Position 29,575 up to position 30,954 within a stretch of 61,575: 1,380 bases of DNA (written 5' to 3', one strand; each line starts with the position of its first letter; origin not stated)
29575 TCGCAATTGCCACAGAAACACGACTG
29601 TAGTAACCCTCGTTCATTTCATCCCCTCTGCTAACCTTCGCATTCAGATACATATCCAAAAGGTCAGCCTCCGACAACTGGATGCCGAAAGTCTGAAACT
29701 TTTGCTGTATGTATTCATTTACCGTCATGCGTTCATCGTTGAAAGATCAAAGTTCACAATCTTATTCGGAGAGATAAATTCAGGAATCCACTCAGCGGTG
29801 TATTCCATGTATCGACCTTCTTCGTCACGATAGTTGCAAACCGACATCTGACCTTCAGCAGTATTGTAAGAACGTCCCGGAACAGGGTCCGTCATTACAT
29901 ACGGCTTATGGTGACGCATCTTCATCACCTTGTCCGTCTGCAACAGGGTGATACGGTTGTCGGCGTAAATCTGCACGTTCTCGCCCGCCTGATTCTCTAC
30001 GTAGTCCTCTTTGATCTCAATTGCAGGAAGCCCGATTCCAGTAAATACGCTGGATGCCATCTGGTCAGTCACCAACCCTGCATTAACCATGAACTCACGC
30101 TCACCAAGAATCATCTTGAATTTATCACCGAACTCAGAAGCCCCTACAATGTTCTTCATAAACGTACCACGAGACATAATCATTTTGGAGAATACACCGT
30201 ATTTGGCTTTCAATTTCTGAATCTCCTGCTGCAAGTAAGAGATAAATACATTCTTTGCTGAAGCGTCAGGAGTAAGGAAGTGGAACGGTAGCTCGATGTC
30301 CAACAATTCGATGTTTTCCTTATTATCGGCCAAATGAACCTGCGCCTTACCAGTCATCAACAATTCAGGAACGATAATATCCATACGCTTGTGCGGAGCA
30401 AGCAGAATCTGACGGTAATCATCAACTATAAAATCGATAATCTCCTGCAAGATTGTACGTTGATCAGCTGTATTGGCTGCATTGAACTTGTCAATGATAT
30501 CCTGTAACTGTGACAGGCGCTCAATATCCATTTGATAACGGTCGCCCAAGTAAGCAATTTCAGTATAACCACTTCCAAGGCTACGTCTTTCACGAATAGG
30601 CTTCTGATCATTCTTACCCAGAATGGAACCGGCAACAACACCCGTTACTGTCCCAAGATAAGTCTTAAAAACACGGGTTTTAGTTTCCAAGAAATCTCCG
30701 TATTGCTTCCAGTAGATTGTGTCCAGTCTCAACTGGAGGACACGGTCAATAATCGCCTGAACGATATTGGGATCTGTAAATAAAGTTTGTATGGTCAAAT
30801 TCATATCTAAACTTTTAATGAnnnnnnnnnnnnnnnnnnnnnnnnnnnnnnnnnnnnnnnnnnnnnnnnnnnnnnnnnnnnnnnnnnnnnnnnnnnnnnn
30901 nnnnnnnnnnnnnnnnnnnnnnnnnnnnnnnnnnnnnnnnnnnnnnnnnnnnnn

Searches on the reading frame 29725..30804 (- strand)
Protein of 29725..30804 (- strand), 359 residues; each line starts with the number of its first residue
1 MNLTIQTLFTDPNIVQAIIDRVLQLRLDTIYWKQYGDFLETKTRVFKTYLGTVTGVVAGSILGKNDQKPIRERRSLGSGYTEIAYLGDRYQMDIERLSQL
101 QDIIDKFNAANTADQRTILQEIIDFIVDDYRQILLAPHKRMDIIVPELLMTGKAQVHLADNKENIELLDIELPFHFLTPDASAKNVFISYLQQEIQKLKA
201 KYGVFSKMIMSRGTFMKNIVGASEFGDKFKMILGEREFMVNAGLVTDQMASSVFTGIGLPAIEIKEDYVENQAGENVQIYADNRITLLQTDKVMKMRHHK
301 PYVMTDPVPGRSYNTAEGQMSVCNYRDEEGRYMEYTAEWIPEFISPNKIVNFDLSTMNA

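Call 59: search_protein_families(library=phrogs, proteins=[window:29725-30804:-], max_evalue=0.00001)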
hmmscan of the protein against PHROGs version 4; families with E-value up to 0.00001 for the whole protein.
window:29725-30804:- (359 aa): 1 family
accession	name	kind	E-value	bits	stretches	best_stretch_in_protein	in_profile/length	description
phrog_29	-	head and packaging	1.7e-13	51.6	1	4-357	24-361/439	major head protein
